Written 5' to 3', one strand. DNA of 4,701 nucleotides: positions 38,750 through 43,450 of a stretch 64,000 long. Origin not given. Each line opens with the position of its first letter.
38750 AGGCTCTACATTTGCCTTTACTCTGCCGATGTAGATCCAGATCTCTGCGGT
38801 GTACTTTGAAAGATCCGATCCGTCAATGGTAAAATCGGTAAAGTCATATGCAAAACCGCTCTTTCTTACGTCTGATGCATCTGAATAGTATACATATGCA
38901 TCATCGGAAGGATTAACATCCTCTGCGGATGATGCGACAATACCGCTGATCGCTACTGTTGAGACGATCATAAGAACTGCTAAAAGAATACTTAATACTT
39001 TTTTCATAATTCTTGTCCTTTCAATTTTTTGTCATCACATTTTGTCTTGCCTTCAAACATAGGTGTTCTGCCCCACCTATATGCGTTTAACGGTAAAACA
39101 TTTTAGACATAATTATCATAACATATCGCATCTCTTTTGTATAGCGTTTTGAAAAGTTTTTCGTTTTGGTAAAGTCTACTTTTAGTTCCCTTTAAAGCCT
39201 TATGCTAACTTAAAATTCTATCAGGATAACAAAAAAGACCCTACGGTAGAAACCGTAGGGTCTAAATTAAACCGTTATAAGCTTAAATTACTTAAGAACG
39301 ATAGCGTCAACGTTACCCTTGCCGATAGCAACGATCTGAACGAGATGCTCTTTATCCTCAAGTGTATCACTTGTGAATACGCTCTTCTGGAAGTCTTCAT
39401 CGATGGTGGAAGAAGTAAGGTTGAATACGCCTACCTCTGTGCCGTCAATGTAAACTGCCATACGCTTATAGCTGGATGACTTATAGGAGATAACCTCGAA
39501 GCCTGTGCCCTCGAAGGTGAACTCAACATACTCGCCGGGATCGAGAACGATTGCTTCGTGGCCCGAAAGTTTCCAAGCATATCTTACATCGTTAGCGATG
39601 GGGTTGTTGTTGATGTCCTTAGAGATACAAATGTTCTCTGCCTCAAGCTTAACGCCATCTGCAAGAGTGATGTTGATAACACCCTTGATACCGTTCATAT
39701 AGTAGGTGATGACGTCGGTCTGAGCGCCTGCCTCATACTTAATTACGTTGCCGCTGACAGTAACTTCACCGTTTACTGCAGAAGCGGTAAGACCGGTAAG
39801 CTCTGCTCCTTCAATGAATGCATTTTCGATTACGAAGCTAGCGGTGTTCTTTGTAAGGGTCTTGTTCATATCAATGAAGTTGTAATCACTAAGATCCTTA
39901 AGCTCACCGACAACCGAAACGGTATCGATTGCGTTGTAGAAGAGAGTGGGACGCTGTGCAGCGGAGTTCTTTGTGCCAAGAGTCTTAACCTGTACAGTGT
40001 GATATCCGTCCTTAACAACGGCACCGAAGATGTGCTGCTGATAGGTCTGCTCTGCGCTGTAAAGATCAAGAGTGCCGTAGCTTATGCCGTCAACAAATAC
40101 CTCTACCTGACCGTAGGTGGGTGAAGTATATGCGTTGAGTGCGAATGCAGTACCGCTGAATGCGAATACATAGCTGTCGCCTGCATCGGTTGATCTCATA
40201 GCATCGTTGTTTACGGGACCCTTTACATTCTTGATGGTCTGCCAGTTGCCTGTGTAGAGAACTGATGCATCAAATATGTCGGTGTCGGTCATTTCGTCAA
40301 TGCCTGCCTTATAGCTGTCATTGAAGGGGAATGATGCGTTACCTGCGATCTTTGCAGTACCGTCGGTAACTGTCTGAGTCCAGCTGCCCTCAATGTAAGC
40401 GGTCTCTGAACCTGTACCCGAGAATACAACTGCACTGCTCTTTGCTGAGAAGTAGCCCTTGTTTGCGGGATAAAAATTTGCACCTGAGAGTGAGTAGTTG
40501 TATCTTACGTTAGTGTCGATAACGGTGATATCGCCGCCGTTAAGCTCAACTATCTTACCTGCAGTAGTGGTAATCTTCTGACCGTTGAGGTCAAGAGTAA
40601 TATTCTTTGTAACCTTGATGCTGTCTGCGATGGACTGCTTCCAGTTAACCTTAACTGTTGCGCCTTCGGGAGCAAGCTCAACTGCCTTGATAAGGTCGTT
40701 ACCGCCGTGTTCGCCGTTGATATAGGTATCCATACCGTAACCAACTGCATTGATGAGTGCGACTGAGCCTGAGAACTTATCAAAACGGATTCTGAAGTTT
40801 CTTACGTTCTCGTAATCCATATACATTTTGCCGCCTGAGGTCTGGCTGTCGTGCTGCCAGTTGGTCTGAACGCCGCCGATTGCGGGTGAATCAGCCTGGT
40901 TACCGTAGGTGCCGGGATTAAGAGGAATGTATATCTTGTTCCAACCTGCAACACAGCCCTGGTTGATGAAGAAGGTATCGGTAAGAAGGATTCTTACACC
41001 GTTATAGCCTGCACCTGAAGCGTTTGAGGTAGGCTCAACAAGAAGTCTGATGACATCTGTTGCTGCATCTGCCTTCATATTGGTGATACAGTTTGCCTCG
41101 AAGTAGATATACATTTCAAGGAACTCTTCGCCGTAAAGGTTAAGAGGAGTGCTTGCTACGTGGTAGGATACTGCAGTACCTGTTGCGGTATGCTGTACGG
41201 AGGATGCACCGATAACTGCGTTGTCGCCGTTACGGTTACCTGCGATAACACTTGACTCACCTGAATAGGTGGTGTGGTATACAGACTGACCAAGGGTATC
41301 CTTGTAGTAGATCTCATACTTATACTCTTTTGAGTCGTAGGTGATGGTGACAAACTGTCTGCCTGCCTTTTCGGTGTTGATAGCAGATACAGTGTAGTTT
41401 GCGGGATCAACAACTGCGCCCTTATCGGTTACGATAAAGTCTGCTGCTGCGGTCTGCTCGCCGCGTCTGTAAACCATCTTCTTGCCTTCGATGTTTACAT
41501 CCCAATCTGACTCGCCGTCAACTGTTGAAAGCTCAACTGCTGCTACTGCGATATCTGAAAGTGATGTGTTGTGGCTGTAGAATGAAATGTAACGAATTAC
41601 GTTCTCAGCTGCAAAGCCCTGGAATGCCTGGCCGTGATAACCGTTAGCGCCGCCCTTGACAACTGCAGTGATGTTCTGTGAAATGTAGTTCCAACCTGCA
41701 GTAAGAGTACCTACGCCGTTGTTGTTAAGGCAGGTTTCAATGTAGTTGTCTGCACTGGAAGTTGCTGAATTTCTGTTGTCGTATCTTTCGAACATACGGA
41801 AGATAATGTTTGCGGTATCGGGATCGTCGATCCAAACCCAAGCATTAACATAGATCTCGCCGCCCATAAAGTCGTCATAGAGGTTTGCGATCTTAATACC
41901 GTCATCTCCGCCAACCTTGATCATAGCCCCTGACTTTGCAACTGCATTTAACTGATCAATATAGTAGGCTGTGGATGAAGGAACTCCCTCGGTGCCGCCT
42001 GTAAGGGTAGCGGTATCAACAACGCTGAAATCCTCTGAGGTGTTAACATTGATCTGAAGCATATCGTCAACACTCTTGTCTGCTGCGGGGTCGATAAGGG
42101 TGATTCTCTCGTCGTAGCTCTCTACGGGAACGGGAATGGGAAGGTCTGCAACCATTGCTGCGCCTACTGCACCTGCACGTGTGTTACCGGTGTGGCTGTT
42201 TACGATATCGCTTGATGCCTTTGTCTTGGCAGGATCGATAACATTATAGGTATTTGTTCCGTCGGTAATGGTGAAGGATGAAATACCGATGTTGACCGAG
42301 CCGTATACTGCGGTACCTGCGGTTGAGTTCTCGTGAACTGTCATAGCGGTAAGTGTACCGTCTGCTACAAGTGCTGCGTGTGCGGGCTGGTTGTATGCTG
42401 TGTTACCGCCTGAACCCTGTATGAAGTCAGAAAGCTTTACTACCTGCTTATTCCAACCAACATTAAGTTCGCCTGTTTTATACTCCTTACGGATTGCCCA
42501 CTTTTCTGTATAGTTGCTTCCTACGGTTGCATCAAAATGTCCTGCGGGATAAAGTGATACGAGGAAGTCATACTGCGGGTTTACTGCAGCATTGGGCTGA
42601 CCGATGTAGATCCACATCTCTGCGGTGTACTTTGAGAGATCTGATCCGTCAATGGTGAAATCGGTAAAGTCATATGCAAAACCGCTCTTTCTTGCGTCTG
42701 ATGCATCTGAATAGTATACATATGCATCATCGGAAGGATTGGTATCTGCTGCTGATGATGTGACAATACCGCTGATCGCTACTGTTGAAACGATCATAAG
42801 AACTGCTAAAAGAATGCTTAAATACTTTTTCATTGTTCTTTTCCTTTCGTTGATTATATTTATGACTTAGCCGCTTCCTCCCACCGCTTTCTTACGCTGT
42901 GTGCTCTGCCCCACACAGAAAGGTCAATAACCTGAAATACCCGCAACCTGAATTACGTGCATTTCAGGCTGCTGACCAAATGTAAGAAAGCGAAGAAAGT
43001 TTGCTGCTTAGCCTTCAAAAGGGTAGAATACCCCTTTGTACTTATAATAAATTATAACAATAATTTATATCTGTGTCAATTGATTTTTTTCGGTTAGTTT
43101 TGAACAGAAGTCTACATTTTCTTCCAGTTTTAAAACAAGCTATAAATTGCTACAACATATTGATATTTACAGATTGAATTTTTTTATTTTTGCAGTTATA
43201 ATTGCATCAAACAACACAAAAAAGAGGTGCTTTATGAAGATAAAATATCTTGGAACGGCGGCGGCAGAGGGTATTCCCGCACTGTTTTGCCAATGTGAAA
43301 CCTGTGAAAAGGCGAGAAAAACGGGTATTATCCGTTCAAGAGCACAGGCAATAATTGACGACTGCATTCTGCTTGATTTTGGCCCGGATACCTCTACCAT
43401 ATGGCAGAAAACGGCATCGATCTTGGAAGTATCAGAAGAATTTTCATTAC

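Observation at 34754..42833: Recent tandem duplication of a giant surface-protein gene with domain gain or loss at the 3' end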

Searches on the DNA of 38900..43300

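Call 71: search_rna_families(source=window, start=38900, end=43300, threshold=evalue, max_evalue=1)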
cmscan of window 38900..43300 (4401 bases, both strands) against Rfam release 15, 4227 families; matches with E-value up to 1: 1.
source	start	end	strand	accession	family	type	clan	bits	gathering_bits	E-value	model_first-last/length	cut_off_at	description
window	42868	43008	-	RF00648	MIR396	Gene; miRNA;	-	22.9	80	0.27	1-118/118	no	MIR396 microRNA precursor family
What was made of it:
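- Tried and rejected: In the leaders it found only a spurious microRNA hit (call 71).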

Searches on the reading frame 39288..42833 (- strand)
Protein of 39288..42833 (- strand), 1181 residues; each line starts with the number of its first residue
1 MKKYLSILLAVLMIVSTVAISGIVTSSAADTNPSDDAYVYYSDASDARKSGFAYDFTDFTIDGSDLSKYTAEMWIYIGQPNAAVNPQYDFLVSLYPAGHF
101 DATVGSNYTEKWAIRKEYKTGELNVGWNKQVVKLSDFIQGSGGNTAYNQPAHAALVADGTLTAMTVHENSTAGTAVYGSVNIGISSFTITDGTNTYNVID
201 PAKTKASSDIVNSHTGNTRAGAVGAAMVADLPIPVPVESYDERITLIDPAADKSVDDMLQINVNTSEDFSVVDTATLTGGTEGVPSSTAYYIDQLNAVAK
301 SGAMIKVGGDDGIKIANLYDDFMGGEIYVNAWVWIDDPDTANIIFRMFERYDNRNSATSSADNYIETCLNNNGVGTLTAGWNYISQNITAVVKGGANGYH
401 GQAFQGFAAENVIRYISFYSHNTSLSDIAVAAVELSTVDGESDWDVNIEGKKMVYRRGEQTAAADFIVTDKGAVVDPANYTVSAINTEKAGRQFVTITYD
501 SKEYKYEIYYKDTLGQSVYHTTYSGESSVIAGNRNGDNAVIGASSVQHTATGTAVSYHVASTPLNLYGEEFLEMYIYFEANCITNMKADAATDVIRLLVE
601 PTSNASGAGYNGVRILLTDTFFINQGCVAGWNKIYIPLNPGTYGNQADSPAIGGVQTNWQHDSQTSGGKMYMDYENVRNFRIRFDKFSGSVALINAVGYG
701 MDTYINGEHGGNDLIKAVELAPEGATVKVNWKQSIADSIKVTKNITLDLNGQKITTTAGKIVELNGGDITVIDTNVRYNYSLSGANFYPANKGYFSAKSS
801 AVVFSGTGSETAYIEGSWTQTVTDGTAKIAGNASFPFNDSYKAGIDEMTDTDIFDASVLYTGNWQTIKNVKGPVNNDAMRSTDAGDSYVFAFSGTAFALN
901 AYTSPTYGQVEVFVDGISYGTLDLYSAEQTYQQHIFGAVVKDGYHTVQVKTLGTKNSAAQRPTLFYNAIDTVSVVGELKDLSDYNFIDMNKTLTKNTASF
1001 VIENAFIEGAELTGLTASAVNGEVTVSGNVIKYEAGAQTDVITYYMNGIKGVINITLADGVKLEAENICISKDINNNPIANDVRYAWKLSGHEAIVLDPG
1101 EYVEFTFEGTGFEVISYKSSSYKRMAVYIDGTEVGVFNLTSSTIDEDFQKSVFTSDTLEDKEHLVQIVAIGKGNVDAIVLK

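Call 4: search_protein_families(library=pfam, proteins=[window:39288-42833:-], max_evalue=0.01)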
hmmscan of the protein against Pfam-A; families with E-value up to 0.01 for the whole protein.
window:39288-42833:- (1181 aa): 3 families
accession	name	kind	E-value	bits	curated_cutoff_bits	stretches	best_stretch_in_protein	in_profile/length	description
PF17996.7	CE2_N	-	2.5e-07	31.2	27.9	1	1099-1168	18-81/108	Carbohydrate esterase 2 N-terminal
PF07523.18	Big_3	-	4.3e-05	24.1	21.2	1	452-508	5-66/68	Bacterial Ig-like domain (group 3)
PF01833.30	TIG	-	0.0019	18.6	20.9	0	1103-1171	17-72/84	IPT/TIG domain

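Call 28: find_related_loci(query=A1, collection=genome_contigs, flank=10000)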
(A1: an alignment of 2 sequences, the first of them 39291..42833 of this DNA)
Query A1 (1181 aa) in genome_contigs; peptide patterns used: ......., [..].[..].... (x = any residue, [..] = any of these).
93 stretches matched a pattern, but none encodes a relative of the query by tblastn (E <= 1e-3).

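Call 33: search_protein_representatives(alignment_id=A1)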
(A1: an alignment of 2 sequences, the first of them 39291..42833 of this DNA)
Query: 2 sequences, 1185 profile positions. Proteins with E-value up to 0.001 (for the whole library): 1999; up to 1e-10: 591; up to 1e-30: 66. The best 150 are listed.
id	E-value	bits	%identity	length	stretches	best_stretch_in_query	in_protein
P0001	0.0e+00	2595.7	-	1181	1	1-1184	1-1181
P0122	2.9e-112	392.9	-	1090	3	816-1183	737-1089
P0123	1.4e-81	291.3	-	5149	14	844-974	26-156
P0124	2.1e-73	264.2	-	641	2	245-786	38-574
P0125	4.6e-73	263.1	-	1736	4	851-1183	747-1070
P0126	6.5e-57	209.6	-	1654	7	841-961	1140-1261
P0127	1.1e-56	208.9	-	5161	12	881-962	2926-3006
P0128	1.5e-52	195.1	-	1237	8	880-954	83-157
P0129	5.3e-52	193.3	-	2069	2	851-1183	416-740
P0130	5.2e-50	186.7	-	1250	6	858-978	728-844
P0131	1.0e-49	185.7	-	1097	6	876-975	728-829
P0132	8.5e-49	182.7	-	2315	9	856-951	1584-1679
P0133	9.4e-49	182.5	-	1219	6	855-972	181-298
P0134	3.5e-48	180.6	-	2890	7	847-981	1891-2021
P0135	4.1e-48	180.4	-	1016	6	857-971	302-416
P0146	6.6e-44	166.5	-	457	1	850-1182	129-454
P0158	7.4e-40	153.1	-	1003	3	34-218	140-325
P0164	5.5e-37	143.6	-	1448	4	1084-1183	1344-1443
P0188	1.5e-30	122.3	-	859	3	245-429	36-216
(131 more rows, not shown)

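Call 36: search_protein_families(library=ncbifam, proteins=[window:39288-42833:-], max_evalue=0.01)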
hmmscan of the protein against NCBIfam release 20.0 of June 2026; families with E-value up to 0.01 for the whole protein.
window:39288-42833:- (1181 aa): 0 families

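Call 41: search_protein_families(library=pfam, proteins=[P0122, P0124, P0125, P0129, P0146, P0158, P0188, P0164], max_evalue=0.001)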
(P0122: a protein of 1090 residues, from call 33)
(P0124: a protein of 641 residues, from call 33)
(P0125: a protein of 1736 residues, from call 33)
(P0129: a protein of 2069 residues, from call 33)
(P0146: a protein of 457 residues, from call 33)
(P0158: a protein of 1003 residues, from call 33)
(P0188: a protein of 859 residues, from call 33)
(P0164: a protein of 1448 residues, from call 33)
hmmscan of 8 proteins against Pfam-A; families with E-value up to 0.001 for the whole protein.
P0122 (1090 aa): 1 family
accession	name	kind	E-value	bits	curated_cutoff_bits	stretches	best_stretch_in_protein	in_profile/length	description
PF17996.7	CE2_N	-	0.00018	22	27.9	0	1011-1076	18-80/108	Carbohydrate esterase 2 N-terminal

P0124 (641 aa): 1 family
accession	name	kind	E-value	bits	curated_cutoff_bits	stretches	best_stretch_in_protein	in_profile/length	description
PF07523.18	Big_3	-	6.4e-06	26.8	21.2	1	238-298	1-67/68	Bacterial Ig-like domain (group 3)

P0125 (1736 aa): 1 family
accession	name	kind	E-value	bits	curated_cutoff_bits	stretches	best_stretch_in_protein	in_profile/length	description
PF07523.18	Big_3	-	0.00048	20.8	21.2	0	226-287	4-68/68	Bacterial Ig-like domain (group 3)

P0129 (2069 aa): 7 families
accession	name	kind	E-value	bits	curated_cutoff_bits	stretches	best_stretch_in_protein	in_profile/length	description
PF03372.29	Exo_endo_phos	-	1.1e-17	65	24.5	1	1588-1803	1-225/225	Endonuclease/Exonuclease/phosphatase family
PF00326.27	Peptidase_S9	-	1.7e-08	34.6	22.6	1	1934-1999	39-104/213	Prolyl oligopeptidase family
PF23226.1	Exo_endo_phos_PGAP2IP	-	7e-08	32.5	27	1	1603-1747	24-161/239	PGAP2IP, C-terminal nuclease-like domain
PF02230.22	Abhydrolase_2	-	9.4e-08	32.6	23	1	1866-2051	12-202/217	Phospholipase/Carboxylesterase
PF00756.26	Esterase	-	3.2e-07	30.8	22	1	1853-1987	9-143/251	Putative esterase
PF18560.7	Lectin_like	-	1.2e-05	26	27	0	1048-1121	41-114/156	Lectin like domain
PF01738.24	DLH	-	0.00016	21.8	21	1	1941-2034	78-173/217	Dienelactone hydrolase family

P0146 (457 aa): 1 family
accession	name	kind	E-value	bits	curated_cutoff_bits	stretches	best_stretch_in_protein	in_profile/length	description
PF17996.7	CE2_N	-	1e-05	26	27.9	0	164-248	18-97/108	Carbohydrate esterase 2 N-terminal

P0158 (1003 aa): 2 families
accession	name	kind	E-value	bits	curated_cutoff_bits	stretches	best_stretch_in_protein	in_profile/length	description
PF13306.12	LRR_5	-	4.9e-05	23.7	27.7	1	684-780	32-126/127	BspA type Leucine rich repeat region (6 copies)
PF17996.7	CE2_N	-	0.00041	20.8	27.9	0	920-965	22-65/108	Carbohydrate esterase 2 N-terminal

P0188 (859 aa): 0 families

P0164 (1448 aa): 2 families
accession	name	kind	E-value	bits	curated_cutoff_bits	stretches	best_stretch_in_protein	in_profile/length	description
PF03629.24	SASA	-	3.7e-09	36.9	24.8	1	809-1069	3-210/226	Carbohydrate esterase, sialic acid-specific acetylesterase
PF17996.7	CE2_N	-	0.00021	21.8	27.9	0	1230-1309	17-90/108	Carbohydrate esterase 2 N-terminal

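Call 86: predict_structure(alignment_id=A1)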
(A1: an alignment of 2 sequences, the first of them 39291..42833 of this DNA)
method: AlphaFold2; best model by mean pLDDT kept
length: 1181 residues; sequences in the alignment: 2
mean_pLDDT: 29.0   pTM: 0.23
mean pLDDT of the five models: 29.0, 27.3, 26.8, 25.6, 25.5
residues with pLDDT >= 90: 0; 70-90: 2; 50-70: 75; < 50: 1104
segments of 3 or more residues with pLDDT < 50: 1-714, 720-726, 732-737, 758-760, 766-768, 770-1095, 1098-1102, 1117-1122, 1139-1152, 1176-1181
pLDDT, mean of each block of 10 residues (from residue 1): 27 25 22 24 25 23 29 24 25 23 22 22 23 24 24 23 23 23 27 33 26 23 21 23 24 24 23 24 26 27 27 27 27 30 30 29 29 26 28 27 27 25 23 24 27 27 27 30 31 29 27 22 22 22 21 23 21 20 21 24 29 26 22 24 26 23 25 23 23 24 40 50 48 47 52 49 49 34 24 23 25 25 24 25 28 26 24 24 25 26 36 40 35 26 34 36 25 23 25 22 23 29 29 25 27 28 29 26 29 43 53 49 56 56 37 56 58 48 40
secondary structure, 60 per line:
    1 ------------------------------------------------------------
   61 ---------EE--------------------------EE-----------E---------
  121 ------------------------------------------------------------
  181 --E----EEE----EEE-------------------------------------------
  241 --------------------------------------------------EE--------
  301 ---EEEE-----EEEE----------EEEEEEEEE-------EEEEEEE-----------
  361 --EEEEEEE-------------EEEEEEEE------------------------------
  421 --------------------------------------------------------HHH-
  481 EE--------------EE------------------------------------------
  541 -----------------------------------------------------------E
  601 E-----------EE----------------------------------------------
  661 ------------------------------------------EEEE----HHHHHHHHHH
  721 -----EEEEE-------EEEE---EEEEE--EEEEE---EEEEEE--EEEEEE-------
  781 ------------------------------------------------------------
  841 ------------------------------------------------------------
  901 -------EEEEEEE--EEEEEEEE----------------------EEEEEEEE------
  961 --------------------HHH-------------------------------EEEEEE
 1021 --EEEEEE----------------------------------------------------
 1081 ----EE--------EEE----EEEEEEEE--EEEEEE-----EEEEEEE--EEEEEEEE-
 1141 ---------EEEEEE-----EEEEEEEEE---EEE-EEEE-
elements in order (helices of 4 or more, strands of 3 or more residues): E188-190 E195-197 E304-307 E313-316 E327-335 E343-349 E363-369 E383-390 E703-706 H711-720 E726-730 E738-741 E745-749 E752-756 E760-765 E768-773 E908-914 E917-924 E947-954 E1015-1020 E1023-1028 E1095-1097 E1102-1109 E1112-1117 E1123-1129 E1132-1139 E1150-1155 E1161-1169 E1173-1175 E1177-1180
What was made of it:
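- Modelling of the non-catalytic part failed (pLDDT 29, call 86).
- Tried and rejected: AlphaFold2 modelling of B with a 2-sequence alignment failed (pLDDT 29, call 86).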
